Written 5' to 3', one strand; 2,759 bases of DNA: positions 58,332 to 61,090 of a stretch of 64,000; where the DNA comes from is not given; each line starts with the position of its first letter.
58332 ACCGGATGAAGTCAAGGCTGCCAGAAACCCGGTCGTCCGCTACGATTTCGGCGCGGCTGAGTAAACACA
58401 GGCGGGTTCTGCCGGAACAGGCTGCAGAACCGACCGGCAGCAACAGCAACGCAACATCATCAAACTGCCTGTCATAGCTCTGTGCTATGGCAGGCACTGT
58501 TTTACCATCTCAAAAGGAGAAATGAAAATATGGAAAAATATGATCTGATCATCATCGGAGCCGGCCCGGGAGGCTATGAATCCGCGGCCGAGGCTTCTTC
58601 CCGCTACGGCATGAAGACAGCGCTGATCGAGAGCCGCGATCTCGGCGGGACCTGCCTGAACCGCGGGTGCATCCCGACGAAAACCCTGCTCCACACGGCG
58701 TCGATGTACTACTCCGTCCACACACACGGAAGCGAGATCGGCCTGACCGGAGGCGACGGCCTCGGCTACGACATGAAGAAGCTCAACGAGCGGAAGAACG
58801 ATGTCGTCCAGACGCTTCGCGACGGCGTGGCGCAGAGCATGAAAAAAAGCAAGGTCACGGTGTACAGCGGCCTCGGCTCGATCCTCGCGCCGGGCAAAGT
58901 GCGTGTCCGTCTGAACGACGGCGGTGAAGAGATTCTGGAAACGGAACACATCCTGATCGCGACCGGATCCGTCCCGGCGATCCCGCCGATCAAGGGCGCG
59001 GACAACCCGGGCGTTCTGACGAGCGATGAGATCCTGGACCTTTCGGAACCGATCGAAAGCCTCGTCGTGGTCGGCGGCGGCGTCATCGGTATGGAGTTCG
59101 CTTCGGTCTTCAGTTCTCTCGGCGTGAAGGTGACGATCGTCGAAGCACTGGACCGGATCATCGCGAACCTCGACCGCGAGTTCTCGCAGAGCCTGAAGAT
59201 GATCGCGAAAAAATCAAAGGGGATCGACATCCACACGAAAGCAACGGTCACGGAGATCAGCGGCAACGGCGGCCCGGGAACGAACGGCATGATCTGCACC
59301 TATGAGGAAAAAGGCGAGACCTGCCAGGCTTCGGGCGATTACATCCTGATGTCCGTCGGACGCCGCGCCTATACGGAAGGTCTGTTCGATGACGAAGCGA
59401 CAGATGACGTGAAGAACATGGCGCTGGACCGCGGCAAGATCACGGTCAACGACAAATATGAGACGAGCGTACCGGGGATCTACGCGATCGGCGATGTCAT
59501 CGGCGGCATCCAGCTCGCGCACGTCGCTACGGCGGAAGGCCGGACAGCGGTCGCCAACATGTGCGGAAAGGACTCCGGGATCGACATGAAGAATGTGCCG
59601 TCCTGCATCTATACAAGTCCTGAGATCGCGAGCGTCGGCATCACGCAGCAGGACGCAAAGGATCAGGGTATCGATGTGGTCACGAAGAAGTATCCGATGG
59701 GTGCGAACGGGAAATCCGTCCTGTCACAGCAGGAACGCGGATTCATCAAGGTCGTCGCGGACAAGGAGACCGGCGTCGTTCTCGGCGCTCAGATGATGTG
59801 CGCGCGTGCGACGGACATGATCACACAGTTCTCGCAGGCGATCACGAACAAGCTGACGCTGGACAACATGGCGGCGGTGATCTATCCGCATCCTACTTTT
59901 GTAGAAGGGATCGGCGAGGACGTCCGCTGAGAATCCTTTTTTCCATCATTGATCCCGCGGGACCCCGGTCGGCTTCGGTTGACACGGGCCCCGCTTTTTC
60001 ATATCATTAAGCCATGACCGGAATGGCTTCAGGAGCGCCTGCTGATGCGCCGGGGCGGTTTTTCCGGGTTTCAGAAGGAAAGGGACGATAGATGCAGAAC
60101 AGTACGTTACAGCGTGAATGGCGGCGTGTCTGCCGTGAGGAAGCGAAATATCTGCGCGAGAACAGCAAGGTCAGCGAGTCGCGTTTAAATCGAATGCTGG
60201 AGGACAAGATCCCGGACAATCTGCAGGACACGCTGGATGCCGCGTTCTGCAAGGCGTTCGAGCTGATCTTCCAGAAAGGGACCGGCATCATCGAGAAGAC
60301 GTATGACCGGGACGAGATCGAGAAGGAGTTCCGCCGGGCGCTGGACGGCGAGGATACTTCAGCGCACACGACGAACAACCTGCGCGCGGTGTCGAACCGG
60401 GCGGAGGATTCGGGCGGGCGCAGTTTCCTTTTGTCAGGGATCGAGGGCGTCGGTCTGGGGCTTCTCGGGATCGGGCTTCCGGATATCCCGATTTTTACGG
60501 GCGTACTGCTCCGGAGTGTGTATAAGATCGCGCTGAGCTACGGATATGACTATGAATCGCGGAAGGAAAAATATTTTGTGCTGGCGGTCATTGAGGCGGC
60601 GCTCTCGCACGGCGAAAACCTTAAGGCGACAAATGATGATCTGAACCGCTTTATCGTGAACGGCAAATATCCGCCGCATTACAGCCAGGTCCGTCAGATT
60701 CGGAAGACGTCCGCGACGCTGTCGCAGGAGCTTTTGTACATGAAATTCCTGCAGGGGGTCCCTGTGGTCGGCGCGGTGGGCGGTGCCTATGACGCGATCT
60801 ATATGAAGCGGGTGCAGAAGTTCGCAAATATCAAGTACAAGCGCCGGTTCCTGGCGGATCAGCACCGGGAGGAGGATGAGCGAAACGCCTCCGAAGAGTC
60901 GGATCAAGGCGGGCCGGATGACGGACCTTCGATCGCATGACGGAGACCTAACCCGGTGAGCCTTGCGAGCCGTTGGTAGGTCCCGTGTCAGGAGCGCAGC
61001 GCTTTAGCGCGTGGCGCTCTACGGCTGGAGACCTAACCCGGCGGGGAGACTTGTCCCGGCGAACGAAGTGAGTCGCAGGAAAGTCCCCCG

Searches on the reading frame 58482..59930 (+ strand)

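Call 67: search_protein_families(library=pfam, proteins=[window:58482-59930:+], max_evalue=0.001)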
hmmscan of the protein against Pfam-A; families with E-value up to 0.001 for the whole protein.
window:58482-59930:+ (482 aa): 15 families
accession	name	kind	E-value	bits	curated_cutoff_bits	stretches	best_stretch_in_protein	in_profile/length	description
PF07992.20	Pyr_redox_2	-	9e-68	229.2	26.1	1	20-353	1-291/291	Pyridine nucleotide-disulphide oxidoreductase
PF02852.28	Pyr_redox_dim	-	2.1e-34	118.5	25.3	1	372-480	1-109/110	Pyridine nucleotide-disulphide oxidoreductase, dimerisation domain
PF00070.33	Pyr_redox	-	9.6e-24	84.2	22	1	194-263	2-70/82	Pyridine nucleotide-disulphide oxidoreductase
PF13738.12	Pyr_redox_3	-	1.4e-11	44.6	30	1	150-337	121-305/305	Pyridine nucleotide-disulphide oxidoreductase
PF01134.28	GIDA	-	5.4e-11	42.6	22.1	1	21-163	1-150/391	Glucose inhibited division protein A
PF13450.12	NAD_binding_8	-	1e-06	29.3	21.9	0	24-59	1-36/68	NAD(P)-binding Rossmann-like domain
PF01262.27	AlaDh_PNT_C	-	7.1e-06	26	23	1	194-254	31-92/214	Alanine dehydrogenase/PNT, C-terminal domain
PF01946.23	Thi4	-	2.8e-05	23.9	26.2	0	17-56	15-55/235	Thi4 family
PF13434.12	Lys_Orn_oxgnase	-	3e-05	23.8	21.3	0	140-206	134-203/339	L-lysine 6-monooxygenase/L-ornithine 5-monooxygenase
PF02737.24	3HCDH_N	-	4.9e-05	23.8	22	1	195-260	3-68/180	3-hydroxyacyl-CoA dehydrogenase, NAD binding domain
PF12831.13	FAD_oxidored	-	7.3e-05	22.7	27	0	21-62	1-42/416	FAD dependent oxidoreductase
PF01494.25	FAD_binding_3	-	7.3e-05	22.6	22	0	195-224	5-34/349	FAD binding domain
PF03486.20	HI0933_like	-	9.7e-05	22.4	50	0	21-52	2-32/244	HI0933-like protein Rossmann domain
PF05834.18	Lycopene_cycl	-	0.00032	20.3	23.4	0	21-51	1-32/380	Lycopene cyclase protein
PF00890.30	FAD_binding_2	-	0.00047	19.9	20.4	0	21-53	1-32/414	FAD binding domain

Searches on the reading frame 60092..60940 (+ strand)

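Call 67: search_protein_families(library=pfam, proteins=[window:60092-60940:+], max_evalue=0.001)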
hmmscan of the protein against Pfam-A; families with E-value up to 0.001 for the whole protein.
window:60092-60940:+ (282 aa): 1 family
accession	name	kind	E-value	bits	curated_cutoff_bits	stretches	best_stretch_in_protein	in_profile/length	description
PF12787.12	EcsC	-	8.4e-42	143.9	30.4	1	9-254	3-240/240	EcsC protein family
